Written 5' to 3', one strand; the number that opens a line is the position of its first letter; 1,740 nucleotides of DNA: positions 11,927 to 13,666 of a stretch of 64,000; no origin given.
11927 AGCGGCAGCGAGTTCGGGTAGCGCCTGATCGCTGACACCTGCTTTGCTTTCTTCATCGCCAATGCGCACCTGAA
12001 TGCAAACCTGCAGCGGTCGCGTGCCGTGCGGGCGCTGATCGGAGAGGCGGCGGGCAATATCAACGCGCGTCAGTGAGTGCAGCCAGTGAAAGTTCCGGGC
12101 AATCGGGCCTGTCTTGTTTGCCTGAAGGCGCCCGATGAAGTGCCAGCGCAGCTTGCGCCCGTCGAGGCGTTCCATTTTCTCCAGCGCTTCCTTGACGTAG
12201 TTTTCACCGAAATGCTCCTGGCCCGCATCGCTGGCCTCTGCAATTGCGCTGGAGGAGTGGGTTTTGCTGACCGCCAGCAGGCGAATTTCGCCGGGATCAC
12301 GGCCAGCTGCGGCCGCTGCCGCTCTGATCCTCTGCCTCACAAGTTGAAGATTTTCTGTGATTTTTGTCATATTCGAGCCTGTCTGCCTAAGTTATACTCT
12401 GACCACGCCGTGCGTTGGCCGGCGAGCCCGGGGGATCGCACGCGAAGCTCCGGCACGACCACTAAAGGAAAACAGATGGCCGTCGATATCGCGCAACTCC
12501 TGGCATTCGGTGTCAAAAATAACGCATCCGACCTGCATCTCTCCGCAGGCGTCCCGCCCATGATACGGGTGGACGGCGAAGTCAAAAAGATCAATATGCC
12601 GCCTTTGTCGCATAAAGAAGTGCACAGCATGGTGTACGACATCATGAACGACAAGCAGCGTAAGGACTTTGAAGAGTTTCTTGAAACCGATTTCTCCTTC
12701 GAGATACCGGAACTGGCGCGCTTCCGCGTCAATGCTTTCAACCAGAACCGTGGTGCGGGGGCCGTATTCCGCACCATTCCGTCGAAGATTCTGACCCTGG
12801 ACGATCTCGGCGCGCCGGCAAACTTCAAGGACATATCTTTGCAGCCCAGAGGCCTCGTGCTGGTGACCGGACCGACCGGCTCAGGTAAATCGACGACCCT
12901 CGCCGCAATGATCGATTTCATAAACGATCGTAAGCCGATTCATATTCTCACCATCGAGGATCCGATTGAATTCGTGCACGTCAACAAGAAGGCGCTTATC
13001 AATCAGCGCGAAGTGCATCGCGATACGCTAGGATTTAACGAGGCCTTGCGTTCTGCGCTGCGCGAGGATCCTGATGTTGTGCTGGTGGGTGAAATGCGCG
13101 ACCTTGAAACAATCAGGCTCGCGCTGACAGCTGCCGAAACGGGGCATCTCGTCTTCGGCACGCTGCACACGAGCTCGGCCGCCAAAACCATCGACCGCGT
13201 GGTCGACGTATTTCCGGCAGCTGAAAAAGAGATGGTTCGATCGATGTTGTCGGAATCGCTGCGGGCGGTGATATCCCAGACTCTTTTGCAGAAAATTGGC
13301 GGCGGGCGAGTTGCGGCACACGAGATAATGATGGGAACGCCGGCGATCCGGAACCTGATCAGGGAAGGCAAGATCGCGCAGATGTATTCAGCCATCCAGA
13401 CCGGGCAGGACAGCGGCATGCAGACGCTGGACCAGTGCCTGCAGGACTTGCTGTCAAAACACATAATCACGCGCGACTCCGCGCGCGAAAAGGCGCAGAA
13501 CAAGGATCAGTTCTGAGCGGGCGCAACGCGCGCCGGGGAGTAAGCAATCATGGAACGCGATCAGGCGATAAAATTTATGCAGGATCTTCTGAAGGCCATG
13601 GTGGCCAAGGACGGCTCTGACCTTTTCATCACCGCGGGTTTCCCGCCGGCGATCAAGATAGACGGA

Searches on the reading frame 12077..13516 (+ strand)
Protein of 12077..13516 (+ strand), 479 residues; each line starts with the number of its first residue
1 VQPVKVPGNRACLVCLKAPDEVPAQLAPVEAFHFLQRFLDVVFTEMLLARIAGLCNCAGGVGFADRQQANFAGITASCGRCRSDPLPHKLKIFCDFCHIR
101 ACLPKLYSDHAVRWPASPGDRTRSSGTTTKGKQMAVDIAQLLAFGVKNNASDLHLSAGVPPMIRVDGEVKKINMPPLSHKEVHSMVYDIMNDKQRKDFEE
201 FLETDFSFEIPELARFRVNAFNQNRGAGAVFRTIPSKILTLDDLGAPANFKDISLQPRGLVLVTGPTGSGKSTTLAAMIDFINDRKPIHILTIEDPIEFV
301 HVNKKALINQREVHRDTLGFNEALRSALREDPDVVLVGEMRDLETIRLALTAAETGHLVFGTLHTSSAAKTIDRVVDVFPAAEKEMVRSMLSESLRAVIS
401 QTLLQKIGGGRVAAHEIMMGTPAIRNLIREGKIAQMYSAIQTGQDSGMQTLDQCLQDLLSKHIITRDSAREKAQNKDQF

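Call 56: search_protein_families(library=pfam, proteins=[window:12077-13516:+], max_evalue=0.001)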
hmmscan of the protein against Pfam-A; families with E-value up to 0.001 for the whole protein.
window:12077-13516:+ (479 aa): 5 families
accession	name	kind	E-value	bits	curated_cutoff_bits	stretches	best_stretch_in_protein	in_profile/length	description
PF00437.27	T2SSE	-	1e-51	176.2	24.9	1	138-406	12-280/370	Type II/IV secretion system protein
PF13555.12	AAA_29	-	1.1e-05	25.6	27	1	251-279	15-43/61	P-loop containing region of AAA domain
PF13401.12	AAA_22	-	0.00027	21.7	27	1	257-303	4-40/130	AAA domain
PF13191.12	AAA_16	-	0.00064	20.7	32.6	0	257-290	24-55/167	AAA ATPase domain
PF13476.12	AAA_23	-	0.00068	20.8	27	0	252-278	14-39/201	AAA domain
